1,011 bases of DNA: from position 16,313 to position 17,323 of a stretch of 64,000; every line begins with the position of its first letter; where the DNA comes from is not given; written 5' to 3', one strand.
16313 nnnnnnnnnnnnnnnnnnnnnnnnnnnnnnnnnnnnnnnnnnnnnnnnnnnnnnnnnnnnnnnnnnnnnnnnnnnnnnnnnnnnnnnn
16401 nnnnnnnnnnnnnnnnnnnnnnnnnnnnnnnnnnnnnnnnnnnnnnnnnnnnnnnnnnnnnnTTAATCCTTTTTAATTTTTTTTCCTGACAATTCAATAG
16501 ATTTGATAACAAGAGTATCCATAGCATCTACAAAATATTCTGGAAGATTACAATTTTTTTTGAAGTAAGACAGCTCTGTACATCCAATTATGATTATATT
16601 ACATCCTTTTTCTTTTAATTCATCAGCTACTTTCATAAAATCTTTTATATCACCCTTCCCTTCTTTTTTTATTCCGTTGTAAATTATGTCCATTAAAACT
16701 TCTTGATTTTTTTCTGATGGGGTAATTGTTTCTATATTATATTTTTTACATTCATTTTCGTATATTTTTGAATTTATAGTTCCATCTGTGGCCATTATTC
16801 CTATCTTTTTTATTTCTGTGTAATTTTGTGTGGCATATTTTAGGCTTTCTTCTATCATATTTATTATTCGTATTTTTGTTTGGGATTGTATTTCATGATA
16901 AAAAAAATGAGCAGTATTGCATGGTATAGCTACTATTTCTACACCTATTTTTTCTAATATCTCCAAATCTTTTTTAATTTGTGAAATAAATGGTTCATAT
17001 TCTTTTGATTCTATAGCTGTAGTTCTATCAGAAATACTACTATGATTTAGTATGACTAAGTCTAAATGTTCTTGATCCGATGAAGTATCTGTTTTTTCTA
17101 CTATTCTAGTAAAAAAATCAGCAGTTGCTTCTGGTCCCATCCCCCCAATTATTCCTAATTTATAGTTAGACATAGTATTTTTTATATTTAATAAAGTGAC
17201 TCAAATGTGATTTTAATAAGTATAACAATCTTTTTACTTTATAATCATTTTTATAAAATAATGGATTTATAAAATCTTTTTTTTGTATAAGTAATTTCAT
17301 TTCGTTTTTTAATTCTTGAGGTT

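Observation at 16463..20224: Translationally coupled racemase / ATP-grasp ligase / asparagine synthetase operon, candidate D-Asp(D-isoAsn) peptidoglycan side-chain pathway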

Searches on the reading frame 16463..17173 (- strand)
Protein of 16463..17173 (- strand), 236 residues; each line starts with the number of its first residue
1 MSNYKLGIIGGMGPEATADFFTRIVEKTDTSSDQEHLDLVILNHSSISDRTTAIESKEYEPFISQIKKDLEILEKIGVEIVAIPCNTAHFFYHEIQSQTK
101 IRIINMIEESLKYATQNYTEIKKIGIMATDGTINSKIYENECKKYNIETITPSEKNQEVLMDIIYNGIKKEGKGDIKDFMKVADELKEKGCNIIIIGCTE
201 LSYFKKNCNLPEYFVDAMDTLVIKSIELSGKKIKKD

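Call 3: search_protein_families(library=pfam, proteins=[window:16463-17173:-], max_evalue=0.01)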
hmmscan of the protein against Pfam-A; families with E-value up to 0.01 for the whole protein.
window:16463-17173:- (236 aa): 1 family
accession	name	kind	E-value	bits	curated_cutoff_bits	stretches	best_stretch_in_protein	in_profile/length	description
PF01177.27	Asp_Glu_race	-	1.4e-37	130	31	1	9-221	1-207/211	Asp/Glu/Hydantoin racemase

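Call 4: search_protein_families(library=ncbifam, proteins=[window:16463-17173:-], max_evalue=0.01)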
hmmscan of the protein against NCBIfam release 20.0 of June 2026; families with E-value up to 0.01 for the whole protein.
window:16463-17173:- (236 aa): 6 families
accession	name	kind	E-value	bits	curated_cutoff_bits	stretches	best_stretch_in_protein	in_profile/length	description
TIGR00035.1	asp_race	subfamily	4.7e-60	203.1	93.1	1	6-229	5-227/236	amino acid racemase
NF052483.1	racemase_CuyB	equivalog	6e-59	199.7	190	1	6-226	1-222/225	cysteate racemase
TIGR00067.1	glut_race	equivalog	1.1e-12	47.9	146.65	1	70-207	53-189/251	glutamate racemase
NF007569.0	PRK10200.1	equivalog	2.6e-11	43.7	417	1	6-204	4-203/230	aspartate/glutamate racemase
NF002035.0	PRK00865.1-3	equivalog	5.8e-10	39.2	328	1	72-203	60-189/267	glutamate racemase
NF005679.0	PRK07475.1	subfamily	0.0087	15.4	231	0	57-206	59-213/246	hypothetical protein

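Call 17: search_solved_structures(query=window:16463-17173:-, max_evalue=0.001)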
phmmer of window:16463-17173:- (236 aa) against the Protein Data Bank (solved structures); distinct sequences matched with E-value up to 0.001: 26.
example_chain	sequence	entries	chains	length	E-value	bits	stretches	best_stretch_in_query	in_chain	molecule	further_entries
1jfl_A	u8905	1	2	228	4.2e-45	157.4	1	6-227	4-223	ASPARTATE RACEMASE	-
2dx7_A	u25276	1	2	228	7.5e-44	153.3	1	6-227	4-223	aspartate racemase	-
3s7z_A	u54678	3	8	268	2.1e-30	109.3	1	4-202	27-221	Putative aspartate racemase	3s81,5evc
5b19_A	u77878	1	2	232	2.6e-26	95.9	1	6-236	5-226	Aspartate racemase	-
5wxx_A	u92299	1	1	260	7.8e-21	78.1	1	6-212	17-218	McyF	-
5xnk_A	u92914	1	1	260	1.1e-19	74.3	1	6-212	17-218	McyF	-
5wxy_A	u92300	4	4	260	2.6e-18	69.8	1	6-212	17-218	McyF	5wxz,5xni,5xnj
1iu9_A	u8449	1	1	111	9.3e-16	61.5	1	106-212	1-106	aspartate racemase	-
9lyd_Q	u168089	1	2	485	7.7e-15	58.5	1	105-211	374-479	G-protein coupled receptor 3,Aspartate racemase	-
2zsk_A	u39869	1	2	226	8.6e-14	55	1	5-229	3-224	226aa long hypothetical aspartate racemase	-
3ojc_A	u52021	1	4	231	3.5e-12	49.8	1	6-218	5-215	Putative aspartate/glutamate racemase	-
1b73_A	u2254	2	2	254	2.8e-06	30.5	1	72-209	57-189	GLUTAMATE RACEMASE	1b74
2jfu_A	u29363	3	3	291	2.2e-05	27.6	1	71-200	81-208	GLUTAMATE RACEMASE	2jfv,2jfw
2gzm_A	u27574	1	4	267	4.6e-05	26.5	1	72-200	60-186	Glutamate racemase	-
7uj5_A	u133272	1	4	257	8.2e-05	25.7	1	70-202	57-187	Glutamate racemase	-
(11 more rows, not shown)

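Call 51: search_solved_structures(query=window:16463-17173:-, max_evalue=1e-20, show_alignments=4)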
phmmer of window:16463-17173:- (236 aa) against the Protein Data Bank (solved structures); distinct sequences matched with E-value up to 1e-20: 5.
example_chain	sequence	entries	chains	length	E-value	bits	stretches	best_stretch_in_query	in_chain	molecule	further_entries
1jfl_A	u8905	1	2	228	4.2e-45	157.4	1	6-227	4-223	ASPARTATE RACEMASE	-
2dx7_A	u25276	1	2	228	7.5e-44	153.3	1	6-227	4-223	aspartate racemase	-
3s7z_A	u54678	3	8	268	2.1e-30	109.3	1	4-202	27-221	Putative aspartate racemase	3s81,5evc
5b19_A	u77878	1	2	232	2.6e-26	95.9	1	6-236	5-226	Aspartate racemase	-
5wxx_A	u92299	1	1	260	7.8e-21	78.1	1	6-212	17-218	McyF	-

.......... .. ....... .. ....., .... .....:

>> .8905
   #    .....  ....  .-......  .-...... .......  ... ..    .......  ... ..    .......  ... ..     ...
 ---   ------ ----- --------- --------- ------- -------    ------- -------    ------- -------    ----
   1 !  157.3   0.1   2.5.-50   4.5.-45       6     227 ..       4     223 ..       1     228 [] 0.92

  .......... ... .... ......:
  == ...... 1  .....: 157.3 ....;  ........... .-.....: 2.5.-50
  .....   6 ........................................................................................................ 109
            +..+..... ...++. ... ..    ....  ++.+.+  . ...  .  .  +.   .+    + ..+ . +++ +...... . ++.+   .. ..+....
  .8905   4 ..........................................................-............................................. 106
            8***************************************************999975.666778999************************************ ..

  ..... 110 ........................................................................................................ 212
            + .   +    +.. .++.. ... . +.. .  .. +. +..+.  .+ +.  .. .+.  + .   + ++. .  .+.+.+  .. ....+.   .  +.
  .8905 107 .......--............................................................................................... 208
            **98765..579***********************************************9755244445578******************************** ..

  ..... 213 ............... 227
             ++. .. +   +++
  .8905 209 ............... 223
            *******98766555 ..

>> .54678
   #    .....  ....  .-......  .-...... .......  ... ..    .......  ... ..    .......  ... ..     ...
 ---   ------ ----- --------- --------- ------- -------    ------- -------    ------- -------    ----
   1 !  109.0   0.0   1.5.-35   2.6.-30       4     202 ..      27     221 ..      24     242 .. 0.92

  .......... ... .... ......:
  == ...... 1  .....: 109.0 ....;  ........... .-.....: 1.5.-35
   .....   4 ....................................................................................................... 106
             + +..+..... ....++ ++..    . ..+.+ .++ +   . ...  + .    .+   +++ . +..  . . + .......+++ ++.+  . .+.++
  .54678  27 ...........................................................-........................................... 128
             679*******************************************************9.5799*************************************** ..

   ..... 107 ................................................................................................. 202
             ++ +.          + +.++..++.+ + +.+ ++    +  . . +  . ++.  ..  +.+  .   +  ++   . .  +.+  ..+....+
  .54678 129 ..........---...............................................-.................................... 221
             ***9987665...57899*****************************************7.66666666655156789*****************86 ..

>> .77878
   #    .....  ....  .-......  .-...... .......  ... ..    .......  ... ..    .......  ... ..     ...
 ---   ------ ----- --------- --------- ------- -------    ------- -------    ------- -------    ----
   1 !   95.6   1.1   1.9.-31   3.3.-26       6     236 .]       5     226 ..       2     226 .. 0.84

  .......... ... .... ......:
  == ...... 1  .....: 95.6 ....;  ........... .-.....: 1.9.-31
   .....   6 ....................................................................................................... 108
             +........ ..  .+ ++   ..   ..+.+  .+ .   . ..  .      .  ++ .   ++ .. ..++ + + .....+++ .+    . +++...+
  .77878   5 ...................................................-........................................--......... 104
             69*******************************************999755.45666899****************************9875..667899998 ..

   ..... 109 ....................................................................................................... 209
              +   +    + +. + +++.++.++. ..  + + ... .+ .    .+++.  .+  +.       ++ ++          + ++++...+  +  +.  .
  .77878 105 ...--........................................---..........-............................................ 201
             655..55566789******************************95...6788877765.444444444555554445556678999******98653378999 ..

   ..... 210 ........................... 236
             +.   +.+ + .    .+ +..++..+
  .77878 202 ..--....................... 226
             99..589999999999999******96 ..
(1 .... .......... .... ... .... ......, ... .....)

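Call 75: list_cluster_members(proteins=[L018:4983-6236:+, L020:4989-6272:+, L019:4989-6230:+, window:16463-17173:-, window:18374-20218:-])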
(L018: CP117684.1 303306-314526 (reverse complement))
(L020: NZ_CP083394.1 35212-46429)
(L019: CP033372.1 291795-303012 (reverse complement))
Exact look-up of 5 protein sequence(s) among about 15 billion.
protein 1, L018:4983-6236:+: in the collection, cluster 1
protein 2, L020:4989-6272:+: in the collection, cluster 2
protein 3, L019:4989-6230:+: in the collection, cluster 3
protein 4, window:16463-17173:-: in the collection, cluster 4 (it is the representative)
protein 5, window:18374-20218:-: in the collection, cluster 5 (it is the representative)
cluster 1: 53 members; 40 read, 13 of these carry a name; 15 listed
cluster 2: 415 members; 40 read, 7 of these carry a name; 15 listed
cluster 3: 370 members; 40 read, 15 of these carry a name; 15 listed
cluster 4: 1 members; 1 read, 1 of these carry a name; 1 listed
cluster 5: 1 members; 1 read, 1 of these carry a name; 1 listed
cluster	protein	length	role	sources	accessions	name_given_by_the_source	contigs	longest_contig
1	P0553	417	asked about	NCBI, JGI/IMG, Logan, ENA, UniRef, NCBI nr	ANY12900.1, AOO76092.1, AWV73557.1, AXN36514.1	carboxylate--amine ligase [Latilactobacillus curvatus] | D-aspartate ligase | Carboxylate--amine ligase n=2 Tax=Latilactobacillus curvatus TaxID=28038 ...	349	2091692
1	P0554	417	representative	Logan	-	-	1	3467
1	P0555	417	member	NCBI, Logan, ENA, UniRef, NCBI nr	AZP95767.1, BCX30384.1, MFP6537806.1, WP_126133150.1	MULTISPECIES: carboxylate--amine ligase [Latilactobacillus] | Carboxylate--amine ligase n=1 Tax=Latilactobacillus curvatus TaxID=28038 ... | carboxylate--amine ligase [Latilactobacillus curvatus]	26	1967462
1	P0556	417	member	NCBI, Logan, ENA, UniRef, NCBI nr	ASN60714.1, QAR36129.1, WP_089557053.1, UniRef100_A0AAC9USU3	carboxylate--amine ligase [Latilactobacillus curvatus] | Carboxylate--amine ligase n=1 Tax=Latilactobacillus curvatus TaxID=28038 ...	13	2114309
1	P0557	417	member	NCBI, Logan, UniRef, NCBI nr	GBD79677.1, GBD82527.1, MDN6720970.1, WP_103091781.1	ATP-grasp enzyme [Tetragenococcus halophilus subsp. halophilus] | carboxylate--amine ligase n=1 Tax=Tetragenococcus halophilus TaxID=51669 ... | carboxylate--amine ligase [Tetragenococcus halophilus]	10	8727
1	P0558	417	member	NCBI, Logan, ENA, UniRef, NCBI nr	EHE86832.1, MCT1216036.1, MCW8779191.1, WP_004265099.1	carboxylate--amine ligase [Latilactobacillus curvatus] | carboxylate--amine ligase n=1 Tax=Latilactobacillus curvatus TaxID=28038 ...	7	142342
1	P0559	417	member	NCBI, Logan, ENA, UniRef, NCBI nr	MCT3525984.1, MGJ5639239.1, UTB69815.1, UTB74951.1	carboxylate--amine ligase [Latilactobacillus curvatus] | carboxylate--amine ligase n=1 Tax=Latilactobacillus curvatus TaxID=28038 ...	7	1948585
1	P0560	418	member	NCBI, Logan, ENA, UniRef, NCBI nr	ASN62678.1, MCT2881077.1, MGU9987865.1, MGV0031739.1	carboxylate--amine ligase [Latilactobacillus curvatus] | carboxylate--amine ligase n=1 Tax=Latilactobacillus curvatus TaxID=28038 ...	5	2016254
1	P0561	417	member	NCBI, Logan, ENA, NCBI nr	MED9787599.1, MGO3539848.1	MAG: carboxylate--amine ligase [Latilactobacillus curvatus] | carboxylate--amine ligase [Latilactobacillus curvatus]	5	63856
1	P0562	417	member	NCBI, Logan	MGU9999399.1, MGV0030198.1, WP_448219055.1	carboxylate--amine ligase [Latilactobacillus curvatus]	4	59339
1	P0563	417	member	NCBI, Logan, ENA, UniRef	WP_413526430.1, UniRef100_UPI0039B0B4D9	carboxylate--amine ligase [Latilactobacillus curvatus] | carboxylate--amine ligase n=1 Tax=Latilactobacillus curvatus TaxID=28038 ...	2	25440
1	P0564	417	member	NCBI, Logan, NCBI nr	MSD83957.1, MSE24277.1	carboxylate--amine ligase [Lactobacillus curvatus] | carboxylate--amine ligase [Latilactobacillus curvatus]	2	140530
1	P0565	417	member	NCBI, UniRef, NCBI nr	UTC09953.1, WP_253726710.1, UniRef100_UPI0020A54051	carboxylate--amine ligase [Latilactobacillus curvatus] | carboxylate--amine ligase n=1 Tax=Latilactobacillus curvatus TaxID=28038 ...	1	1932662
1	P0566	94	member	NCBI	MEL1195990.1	hypothetical protein AADX85_13035, partial [Staphylococcus epidermidis]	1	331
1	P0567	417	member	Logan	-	-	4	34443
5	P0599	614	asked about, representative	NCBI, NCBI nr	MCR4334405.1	MAG: asparagine synthase (glutamine-hydrolyzing) [Patescibacteria group bacterium] | asparagine synthase (glutamine-hydrolyzing) [Patescibacteria group bacterium]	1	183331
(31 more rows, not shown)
